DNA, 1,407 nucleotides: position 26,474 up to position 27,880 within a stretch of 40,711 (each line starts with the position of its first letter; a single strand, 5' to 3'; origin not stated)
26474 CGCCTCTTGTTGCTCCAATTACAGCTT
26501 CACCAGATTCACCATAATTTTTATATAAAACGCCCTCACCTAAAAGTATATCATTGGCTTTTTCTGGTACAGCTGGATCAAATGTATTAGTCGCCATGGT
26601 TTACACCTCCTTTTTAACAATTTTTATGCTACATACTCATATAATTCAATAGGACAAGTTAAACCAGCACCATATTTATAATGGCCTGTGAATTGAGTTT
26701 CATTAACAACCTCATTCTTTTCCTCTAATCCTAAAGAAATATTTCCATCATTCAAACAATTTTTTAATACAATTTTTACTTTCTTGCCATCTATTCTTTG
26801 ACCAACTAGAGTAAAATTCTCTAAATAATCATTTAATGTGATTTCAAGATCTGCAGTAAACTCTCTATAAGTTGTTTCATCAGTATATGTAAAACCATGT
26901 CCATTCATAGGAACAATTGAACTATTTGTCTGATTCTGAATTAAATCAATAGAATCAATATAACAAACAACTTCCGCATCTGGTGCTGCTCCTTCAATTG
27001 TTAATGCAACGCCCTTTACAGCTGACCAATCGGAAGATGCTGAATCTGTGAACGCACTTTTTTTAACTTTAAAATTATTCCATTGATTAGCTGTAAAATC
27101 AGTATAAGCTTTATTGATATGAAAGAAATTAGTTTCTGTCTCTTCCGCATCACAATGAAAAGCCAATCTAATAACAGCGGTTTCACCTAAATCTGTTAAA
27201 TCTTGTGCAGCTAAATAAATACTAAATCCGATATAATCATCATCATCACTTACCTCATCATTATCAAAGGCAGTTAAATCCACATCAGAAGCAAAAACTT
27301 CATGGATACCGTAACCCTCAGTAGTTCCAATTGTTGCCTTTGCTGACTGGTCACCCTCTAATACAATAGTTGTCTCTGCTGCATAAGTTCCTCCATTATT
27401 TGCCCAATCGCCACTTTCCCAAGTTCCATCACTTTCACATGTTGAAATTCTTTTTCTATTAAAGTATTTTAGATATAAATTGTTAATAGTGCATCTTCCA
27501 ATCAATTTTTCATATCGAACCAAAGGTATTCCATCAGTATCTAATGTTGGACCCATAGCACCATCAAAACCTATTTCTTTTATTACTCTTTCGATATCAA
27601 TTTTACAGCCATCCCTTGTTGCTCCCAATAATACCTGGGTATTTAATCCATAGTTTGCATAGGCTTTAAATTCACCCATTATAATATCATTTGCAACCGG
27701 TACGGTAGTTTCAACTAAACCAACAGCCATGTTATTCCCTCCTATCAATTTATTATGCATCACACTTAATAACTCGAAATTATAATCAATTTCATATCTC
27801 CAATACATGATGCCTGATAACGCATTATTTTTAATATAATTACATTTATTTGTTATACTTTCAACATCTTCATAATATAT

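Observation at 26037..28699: GH18 glycosidase fused in frame to a tail-tube paralog, with an internal RBS and ATG at the domain boundary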

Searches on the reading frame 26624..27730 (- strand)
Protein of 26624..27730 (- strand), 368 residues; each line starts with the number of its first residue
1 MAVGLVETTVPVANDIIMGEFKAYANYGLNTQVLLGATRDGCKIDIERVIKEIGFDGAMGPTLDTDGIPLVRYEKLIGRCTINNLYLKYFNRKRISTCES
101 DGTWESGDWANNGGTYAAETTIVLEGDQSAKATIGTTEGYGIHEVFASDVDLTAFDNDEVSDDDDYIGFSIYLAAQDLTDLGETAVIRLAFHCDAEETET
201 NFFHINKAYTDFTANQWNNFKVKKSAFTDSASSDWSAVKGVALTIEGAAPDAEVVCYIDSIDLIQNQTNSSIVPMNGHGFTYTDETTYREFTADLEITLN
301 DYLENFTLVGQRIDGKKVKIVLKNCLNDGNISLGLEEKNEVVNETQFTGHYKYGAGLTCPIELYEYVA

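Call 15: find_homologous_proteins(query=window:26624-27730:-, max_evalue=0.001)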
Query window:26624-27730:- (368 aa): 113 proteins with E <= 0.001 among 1946 candidates.
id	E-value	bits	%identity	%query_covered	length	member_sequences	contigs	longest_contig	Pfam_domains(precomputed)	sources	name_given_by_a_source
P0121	8.5e-245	829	99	100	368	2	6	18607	-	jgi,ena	jgi:hypothetical protein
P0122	4.4e-178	610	72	99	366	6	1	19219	-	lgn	-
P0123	2.0e-177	608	74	100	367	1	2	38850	-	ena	-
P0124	3.6e-176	604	73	100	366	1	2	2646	-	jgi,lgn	jgi:hypothetical protein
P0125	7.3e-172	589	72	100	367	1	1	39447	-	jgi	jgi:hypothetical protein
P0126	4.3e-165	567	69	100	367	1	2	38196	-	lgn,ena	-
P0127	6.4e-164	563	70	100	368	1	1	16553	-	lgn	-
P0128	4.6e-161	554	69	99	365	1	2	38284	-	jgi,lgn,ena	jgi:hypothetical protein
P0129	2.9e-159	548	67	100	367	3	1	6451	-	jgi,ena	-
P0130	1.3e-157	543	67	100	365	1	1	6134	-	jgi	jgi:hypothetical protein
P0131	1.2e-154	533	67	100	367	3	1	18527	-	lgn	-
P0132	1.6e-154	532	66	100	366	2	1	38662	-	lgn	-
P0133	2.3e-153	529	64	100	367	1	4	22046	-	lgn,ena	-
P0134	6.0e-153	527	64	100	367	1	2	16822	-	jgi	jgi:hypothetical protein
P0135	1.1e-152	526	66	100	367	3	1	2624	-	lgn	-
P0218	1.9e-100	355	46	100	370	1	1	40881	-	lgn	-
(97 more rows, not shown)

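Call 16: find_encoding_contigs(protein=P0121, flank=10000, max_places=8)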
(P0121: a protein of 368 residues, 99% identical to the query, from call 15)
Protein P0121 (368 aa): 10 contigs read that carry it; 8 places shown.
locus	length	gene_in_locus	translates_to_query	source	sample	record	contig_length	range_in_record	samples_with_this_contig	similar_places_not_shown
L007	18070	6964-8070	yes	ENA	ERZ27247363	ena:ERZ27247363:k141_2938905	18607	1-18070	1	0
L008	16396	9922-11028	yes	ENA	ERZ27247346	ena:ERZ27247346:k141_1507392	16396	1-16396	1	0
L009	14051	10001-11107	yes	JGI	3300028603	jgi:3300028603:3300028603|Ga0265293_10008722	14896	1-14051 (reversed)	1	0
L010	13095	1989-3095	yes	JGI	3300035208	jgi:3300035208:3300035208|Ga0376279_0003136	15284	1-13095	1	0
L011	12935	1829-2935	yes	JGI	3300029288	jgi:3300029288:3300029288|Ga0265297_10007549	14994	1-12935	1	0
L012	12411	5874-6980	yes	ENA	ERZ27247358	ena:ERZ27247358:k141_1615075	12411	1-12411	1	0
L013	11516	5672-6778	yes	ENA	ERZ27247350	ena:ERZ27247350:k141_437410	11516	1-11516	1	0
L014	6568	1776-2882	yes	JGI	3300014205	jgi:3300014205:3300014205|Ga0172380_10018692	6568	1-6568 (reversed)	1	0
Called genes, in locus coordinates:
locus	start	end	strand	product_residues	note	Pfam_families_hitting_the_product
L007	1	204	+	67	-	?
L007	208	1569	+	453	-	PF05133:SPP1_portal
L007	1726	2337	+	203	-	PF06810:Phage_scaffold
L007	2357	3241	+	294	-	-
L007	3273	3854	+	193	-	PF06152:Phage_min_cap2 (faint)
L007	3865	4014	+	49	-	-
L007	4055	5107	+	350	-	-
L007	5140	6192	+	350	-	-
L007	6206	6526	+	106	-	-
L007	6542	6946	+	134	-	-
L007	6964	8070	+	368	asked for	-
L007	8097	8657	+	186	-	-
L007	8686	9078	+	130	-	-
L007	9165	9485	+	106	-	-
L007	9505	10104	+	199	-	PF05135:Phage_connect_1 (weak)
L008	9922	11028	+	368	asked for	-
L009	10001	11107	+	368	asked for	-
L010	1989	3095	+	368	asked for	-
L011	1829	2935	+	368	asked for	-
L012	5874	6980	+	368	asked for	-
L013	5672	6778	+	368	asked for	-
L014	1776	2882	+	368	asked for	-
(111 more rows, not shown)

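Call 20: search_protein_representatives(protein=window:26624-27730:-)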
Query: 368 residues. Proteins with E-value up to 0.001 (for the whole library): 245; up to 1e-10: 81; up to 1e-30: 10. The best 150 are listed.
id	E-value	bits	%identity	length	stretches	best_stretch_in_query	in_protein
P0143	5.0e-147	506.1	65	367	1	2-367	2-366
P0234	1.7e-99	349.7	48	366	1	3-367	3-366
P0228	7.4e-90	318.0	48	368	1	5-363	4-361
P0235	2.5e-87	309.7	47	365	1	4-363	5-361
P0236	1.1e-81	291.2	47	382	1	15-367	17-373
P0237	1.4e-77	277.6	66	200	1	1-201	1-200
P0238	9.0e-77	275.0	44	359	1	1-364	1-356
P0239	2.7e-51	191.2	44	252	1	6-259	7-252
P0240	8.8e-47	176.3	48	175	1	194-366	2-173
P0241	2.6e-33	132.0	58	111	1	255-367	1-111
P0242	2.1e-27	112.5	44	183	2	279-366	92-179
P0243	1.8e-21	93.1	42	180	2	280-366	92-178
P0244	2.2e-21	92.8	36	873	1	90-271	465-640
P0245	3.5e-21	92.1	40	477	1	88-269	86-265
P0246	7.5e-21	91.0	40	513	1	89-272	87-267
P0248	2.0e-19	86.3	40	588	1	103-270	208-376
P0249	2.4e-19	86.0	33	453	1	86-291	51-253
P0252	2.4e-18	82.7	35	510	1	81-275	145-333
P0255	1.3e-17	80.3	34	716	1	89-272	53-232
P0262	6.3e-17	78.1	39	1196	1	90-274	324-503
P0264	1.6e-16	76.7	38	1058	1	87-265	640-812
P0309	4.5e-11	58.8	40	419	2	279-363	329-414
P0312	9.4e-11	57.8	35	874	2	269-366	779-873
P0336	1.4e-08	50.6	37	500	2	291-360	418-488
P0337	2.0e-08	50.1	37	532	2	294-360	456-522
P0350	1.1e-07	47.6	39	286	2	288-355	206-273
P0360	5.7e-07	45.3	34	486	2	4-58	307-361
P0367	1.1e-06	44.3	35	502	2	15-58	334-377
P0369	1.3e-06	44.2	36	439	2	280-352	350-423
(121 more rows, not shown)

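Call 21: search_protein_families(library=pfam, proteins=[P0312, P0309, P0336, P0337, P0360, P0367, P0369, P0350], max_evalue=0.01)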
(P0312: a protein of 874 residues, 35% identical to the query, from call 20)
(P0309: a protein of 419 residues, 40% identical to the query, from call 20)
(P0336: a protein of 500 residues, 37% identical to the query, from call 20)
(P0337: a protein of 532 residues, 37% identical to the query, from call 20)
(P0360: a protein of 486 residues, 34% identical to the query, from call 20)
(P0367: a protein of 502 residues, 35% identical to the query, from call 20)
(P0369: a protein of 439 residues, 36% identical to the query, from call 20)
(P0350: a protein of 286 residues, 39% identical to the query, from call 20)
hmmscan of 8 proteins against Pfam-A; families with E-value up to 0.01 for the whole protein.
P0312 (874 aa): 2 families
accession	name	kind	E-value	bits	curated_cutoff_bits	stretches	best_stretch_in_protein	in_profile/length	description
PF06605.17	Prophage_tail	-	5.4e-49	167.6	31.3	1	437-679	7-249/250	Prophage endopeptidase tail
PF18994.6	Prophage_tailD1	-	1.5e-06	28.7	23.6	1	341-419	1-83/84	Prophage endopeptidase tail N-terminal domain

P0309 (419 aa): 0 families

P0336 (500 aa): 0 families

P0337 (532 aa): 1 family
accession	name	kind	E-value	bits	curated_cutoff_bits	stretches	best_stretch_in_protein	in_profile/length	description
PF01183.26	Glyco_hydro_25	-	3.1e-16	60.6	27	1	12-218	1-175/180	Glycosyl hydrolases family 25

P0360 (486 aa): 0 families

P0367 (502 aa): 0 families

P0369 (439 aa): 0 families

P0350 (286 aa): 0 families

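Call 22: search_protein_families(library=pfam, proteins=[P0244, P0245, P0246, P0248, P0249, P0252, P0255, P0262, P0264], max_evalue=0.01)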
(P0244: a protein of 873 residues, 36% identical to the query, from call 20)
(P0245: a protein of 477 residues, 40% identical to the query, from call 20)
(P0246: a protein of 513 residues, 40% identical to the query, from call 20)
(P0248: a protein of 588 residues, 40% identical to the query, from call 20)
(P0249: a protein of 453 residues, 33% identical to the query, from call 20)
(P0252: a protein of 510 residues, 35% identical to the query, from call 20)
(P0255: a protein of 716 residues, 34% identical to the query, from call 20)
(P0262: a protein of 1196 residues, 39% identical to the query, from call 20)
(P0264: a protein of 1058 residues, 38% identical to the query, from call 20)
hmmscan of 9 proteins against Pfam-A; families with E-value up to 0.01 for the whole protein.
P0244 (873 aa): 3 families
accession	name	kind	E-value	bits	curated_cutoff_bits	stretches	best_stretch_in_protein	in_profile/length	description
PF10651.15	BppU_N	-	9.8e-05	22.5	23.1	1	26-124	25-125/142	BppU N-terminal domain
PF02811.25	PHP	-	0.00038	21.3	26.4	1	173-293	2-122/164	PHP domain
PF12228.14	DUF3604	-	0.0012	17.9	20.4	1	308-379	366-428/591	Protein of unknown function (DUF3604)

P0245 (477 aa): 0 families

P0246 (513 aa): 0 families

P0248 (588 aa): 0 families

P0249 (453 aa): 0 families

P0252 (510 aa): 0 families

P0255 (716 aa): 0 families

P0262 (1196 aa): 3 families
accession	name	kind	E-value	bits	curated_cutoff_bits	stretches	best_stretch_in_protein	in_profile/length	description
PF24517.2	CBM96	-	9.1e-18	65.1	26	1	796-929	2-136/164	Carbohydrate-binding module family 96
PF02018.23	CBM_4_9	-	0.00017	22.4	25.9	1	198-263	54-124/136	Carbohydrate binding domain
PF06439.18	3keto-disac_hyd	-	0.0061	17.1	26.8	0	536-598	37-102/187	3-keto-disaccharide hydrolase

P0264 (1058 aa): 0 families

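Call 33: predict_structure(alignment_id=A1)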
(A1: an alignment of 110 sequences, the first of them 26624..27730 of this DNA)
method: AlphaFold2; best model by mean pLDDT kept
length: 368 residues; sequences in the alignment: 110
mean_pLDDT: 85.4   pTM: 0.79
mean pLDDT of the five models: 85.4, 85.3, 84.9, 82.3, 82.0
residues with pLDDT >= 90: 171; 70-90: 161; 50-70: 29; < 50: 7
segments of 3 or more residues with pLDDT < 50: 334-338
pLDDT, mean of each block of 10 residues (from residue 1): 62 77 89 82 82 74 80 79 77 90 93 94 92 95 95 90 95 97 96 94 96 96 96 94 96 96 89 74 83 78 87 85 78 47 74 73 78
secondary structure, 60 per line:
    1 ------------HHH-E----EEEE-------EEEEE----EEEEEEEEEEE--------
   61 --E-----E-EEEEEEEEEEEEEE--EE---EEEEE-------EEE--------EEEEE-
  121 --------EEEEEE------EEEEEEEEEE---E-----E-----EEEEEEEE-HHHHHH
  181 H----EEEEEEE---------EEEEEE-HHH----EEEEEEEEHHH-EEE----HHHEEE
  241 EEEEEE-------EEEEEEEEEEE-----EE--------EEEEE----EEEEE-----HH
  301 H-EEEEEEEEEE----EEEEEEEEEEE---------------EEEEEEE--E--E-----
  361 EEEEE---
elements in order: E22-25 E33-37 E42-52 E71-84 E92-96 E104-106 E115-119 E129-134 E141-150 E166-173 H175-181 E186-192 E202-207 E216-223 E228-230 E238-246 E254-264 E280-284 E289-293 E303-312 E317-327 E343-349 E361-365

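Call 37: fold_search(model_id=the predicted structure, library=pdb)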
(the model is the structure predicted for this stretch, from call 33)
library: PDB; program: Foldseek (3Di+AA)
matches with E <= 10: 1089; with E <= 0.001: 48
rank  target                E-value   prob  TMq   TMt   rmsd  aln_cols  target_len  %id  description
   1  8qpg_TA               5.8e-06  1.00  0.34  0.31  11.3       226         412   15  Turret of Haloferax tailed virus 1 (released 2024-10-09)
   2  1v0a                  6.7e-06  1.00  0.35  0.68   4.2       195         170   11  Family 11 Carbohydrate-Binding Module of cellulosomal cellulase Lic26A-Cel5E of Clostridium thermocellum (released 2005-01-12)
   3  6r31_A                1.3e-05  1.00  0.34  0.68   4.3       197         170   12  Family 11 Carbohydrate-Binding Module from Clostridium thermocellum in complex with beta-1,3-1,4-mixed-linked tetrasac (released 2020-02-05)
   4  6xgr_A                2.8e-05  1.00  0.29  0.37  21.2       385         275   10  YSD1 major tail protein (released 2020-07-01)
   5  2c26                  3.3e-05  1.00  0.31  0.43  14.3       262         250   12  Structural basis for the promiscuous specificity of the carbohydrate- binding modules from the beta-sandwich super famil (released 2005-10-18)
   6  8ygm_A                4.2e-05  1.00  0.27  0.38  20.8       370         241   10  The cryo-EM Structure of SPR (released 2025-03-05)
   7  8xkn_B                4.4e-05  1.00  0.29  0.42  20.7       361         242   10  Cryo-EM structure of tail tube protein (released 2024-05-01)
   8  8vhx_G                5.6e-05  1.00  0.27  0.35  19.9       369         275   11  Cryo-EM of neck of bacteriophage Chi (released 2024-10-02)
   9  4bq2_B                5.9e-05  1.00  0.30  0.16   7.9       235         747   12  Structural analysis of an exo-beta-agarase (released 2013-08-14)
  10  1dyo_A                5.9e-05  1.00  0.24  0.49   7.4       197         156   14  Xylan-Binding Domain from CBM 22, formally x6b domain (released 2000-07-04)
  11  6fhj                  7.6e-05  1.00  0.32  0.13  18.7       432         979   11  Structural dynamics and catalytic properties of a multi-modular xanthanase, native. (released 2018-08-29)
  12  8vjh_J                8.4e-05  1.00  0.28  0.36  19.4       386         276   10  Cryo-EM of tail-tip of bacteriophage Chi (released 2024-10-02)
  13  9jgh_G                1.2e-04  0.96  0.18  0.27  25.0       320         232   10  cryo-EM structure of the TTP polymer at the tube's end (released 2025-07-16)
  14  8rk3_f                1.4e-04  1.00  0.26  0.36  20.5       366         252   10  Bacteriophage JBD30 baseplate - composite structure (released 2024-08-14)
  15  2w5f_B                1.6e-04  1.00  0.27  0.20   9.3       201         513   12  High resolution crystallographic structure of the Clostridium thermocellum N-terminal endo-1,4-beta-D-xylanase 10B (Xy (released 2010-01-19)
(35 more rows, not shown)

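Call 43: fold_search(model_id=the predicted structure, library=viral)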
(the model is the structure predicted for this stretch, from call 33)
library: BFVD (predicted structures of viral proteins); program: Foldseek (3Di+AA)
matches with E <= 10: 1432; with E <= 0.001: 71
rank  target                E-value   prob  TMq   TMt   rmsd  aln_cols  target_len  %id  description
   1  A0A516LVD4            4.5e-09  1.00  0.38  0.46  16.1       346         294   10  (no name in the UniProt tables at hand)
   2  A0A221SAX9            1.2e-07  1.00  0.36  0.48  14.8       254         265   18  Minor tail protein [Streptomyces phage Warpy]
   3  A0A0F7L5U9            1.7e-07  1.00  0.38  0.58   4.0       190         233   13  Uncharacterized protein [uncultured marine virus]
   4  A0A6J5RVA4            1.9e-07  1.00  0.25  0.28  27.7       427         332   10  Major tail protein [uncultured Caudovirales phage]
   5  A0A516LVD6            2.5e-07  1.00  0.38  0.19  13.7       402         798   10  (no name in the UniProt tables at hand)
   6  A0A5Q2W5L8            3.2e-07  1.00  0.37  0.18  19.7       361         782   16  (no name in the UniProt tables at hand)
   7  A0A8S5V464            4.9e-07  1.00  0.31  0.42  18.5       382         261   11  Uncharacterized protein [Siphoviridae sp. ctNHg2]
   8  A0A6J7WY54            7.7e-07  1.00  0.33  0.36  17.7       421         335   12  Uncharacterized protein [uncultured Caudovirales phage]
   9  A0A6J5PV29            7.7e-07  1.00  0.32  0.17  14.5       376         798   10  Concanavalin A-like lectin/glucanases superfamily [uncultured Caudovirales phage]
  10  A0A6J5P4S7            1.3e-06  1.00  0.28  0.28  22.0       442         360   12  Major tail protein [uncultured Caudovirales phage]
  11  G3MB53                1.4e-06  1.00  0.35  0.13   3.5       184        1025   13  Gp673 [Bacillus phage G]
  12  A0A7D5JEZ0            1.5e-06  1.00  0.36  0.49  14.0       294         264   12  (no name in the UniProt tables at hand)
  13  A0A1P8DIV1            2.3e-06  1.00  0.34  0.26   4.1       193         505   14  (no name in the UniProt tables at hand)
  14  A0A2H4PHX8            2.9e-06  1.00  0.38  0.28  10.0       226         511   15  (no name in the UniProt tables at hand)
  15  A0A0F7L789            7.9e-06  1.00  0.35  0.33  10.3       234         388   11  Uncharacterized protein [uncultured marine virus]
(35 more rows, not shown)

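Call 57: search_protein_families(library=phrogs, proteins=[P0337, P0312, P0309, P0336, P0360, P0367, P0369], max_evalue=0.01)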
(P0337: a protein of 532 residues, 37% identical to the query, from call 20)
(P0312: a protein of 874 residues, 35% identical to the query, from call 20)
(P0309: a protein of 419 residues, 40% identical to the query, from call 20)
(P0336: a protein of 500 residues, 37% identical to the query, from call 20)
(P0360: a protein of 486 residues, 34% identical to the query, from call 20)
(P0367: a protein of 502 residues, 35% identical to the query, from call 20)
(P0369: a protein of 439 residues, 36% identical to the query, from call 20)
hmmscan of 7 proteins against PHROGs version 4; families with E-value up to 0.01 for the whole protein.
P0337 (532 aa): 5 families
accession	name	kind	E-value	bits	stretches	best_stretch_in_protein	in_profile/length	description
phrog_885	-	tail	1.8e-50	172.8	1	348-530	5-196/338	major tail protein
phrog_291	-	lysis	2e-18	67.4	1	3-237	107-305/509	endolysin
phrog_6745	-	lysis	9e-16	58.7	1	9-188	4-156/396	endolysin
phrog_6219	-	lysis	7.4e-10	39.8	1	10-235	3-184/326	endolysin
phrog_2175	-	other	4.3e-09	37.4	1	371-516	23-170/188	protein with Ig domain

P0312 (874 aa): 26 families (the best 25 are shown)
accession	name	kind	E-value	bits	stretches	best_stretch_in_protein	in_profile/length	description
phrog_3475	-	tail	3.5e-70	238.2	1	338-680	393-727/841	minor tail protein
phrog_22322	-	tail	1.2e-68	233.1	1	340-685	11-359/562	tail protein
phrog_1067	-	head and packaging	9.5e-38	131.2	1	353-755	24-403/991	minor head protein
phrog_18110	-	unknown function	9.7e-35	121.1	1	359-677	19-323/567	-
phrog_5555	-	tail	1.2e-30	107.6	1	350-680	17-353/788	tail protein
phrog_36443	-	unknown function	3.1e-30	105.8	1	357-698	18-369/1238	-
phrog_1330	-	tail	5.6e-25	88.4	1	345-657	18-347/1361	tail protein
phrog_7142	-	tail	1.9e-24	87.1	1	356-667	22-330/622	tail protein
phrog_6211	-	tail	5.8e-20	71.8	1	358-573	37-257/1168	minor tail protein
phrog_4798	-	tail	2.7e-17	63.3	1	454-663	157-375/796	tail protein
phrog_12312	-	head and packaging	7.2e-17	61.9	1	454-655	108-342/784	virion structural protein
phrog_3558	-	tail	2.2e-16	60.5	1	513-680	202-386/1047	tail protein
phrog_4311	-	head and packaging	9.3e-16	58.4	1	520-680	182-351/651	minor head protein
phrog_13289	-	tail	5.1e-15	55.6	1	351-663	17-337/938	tail protein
phrog_326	-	other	1.8e-11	43.9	1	340-659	324-643/985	tail protein with endopeptidase domain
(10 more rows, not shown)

P0309 (419 aa): 3 families
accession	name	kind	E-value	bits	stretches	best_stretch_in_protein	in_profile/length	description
phrog_885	-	tail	3.9e-42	145.5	2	4-96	6-104/338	major tail protein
phrog_2175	-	other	4.3e-07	30.8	1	15-161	8-147/188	protein with Ig domain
phrog_807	-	tail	0.0003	21.3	0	301-337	139-175/256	major tail protein with Ig-like domain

P0336 (500 aa): 1 family
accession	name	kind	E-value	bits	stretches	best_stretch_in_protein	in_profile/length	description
phrog_885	-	tail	2.9e-30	106.4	1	327-495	15-195/338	major tail protein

P0360 (486 aa): 1 family
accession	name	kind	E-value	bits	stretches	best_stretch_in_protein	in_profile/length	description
phrog_885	-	tail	8.8e-43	147.6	1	318-485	16-195/338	major tail protein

P0367 (502 aa): 1 family
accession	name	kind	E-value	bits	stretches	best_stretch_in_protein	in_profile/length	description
phrog_885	-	tail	5.9e-42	144.9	1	331-501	13-195/338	major tail protein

P0369 (439 aa): 2 families
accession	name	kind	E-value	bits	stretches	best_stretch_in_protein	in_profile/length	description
phrog_885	-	tail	7.4e-44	151.1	2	3-96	5-104/338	major tail protein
phrog_2729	-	head and packaging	1.9e-05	25.1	1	260-412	86-222/252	virion structural protein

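Call 59: find_encoding_contigs(protein=P0337, flank=5000, max_places=3)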
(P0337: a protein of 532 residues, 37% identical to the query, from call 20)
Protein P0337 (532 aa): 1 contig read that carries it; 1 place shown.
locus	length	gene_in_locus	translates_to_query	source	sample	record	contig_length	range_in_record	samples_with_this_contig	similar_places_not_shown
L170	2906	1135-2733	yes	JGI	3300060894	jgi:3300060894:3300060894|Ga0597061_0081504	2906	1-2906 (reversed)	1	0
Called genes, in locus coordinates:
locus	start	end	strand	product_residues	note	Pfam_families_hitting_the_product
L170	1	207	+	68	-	?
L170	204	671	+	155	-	-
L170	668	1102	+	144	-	PF11367:Tail_completion_gp17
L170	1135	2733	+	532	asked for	PF01183:Glyco_hydro_25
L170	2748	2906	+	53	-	?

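Call 60: find_encoding_contigs(protein=P0360, flank=5000, max_places=3)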
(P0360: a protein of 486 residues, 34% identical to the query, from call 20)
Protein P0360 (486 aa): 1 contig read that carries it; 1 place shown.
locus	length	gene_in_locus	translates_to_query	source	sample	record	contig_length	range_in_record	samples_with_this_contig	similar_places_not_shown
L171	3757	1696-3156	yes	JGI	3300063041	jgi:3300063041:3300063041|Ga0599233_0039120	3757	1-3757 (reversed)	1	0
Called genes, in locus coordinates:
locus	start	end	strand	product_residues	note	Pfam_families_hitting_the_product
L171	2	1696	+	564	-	?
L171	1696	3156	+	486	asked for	-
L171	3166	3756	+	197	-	?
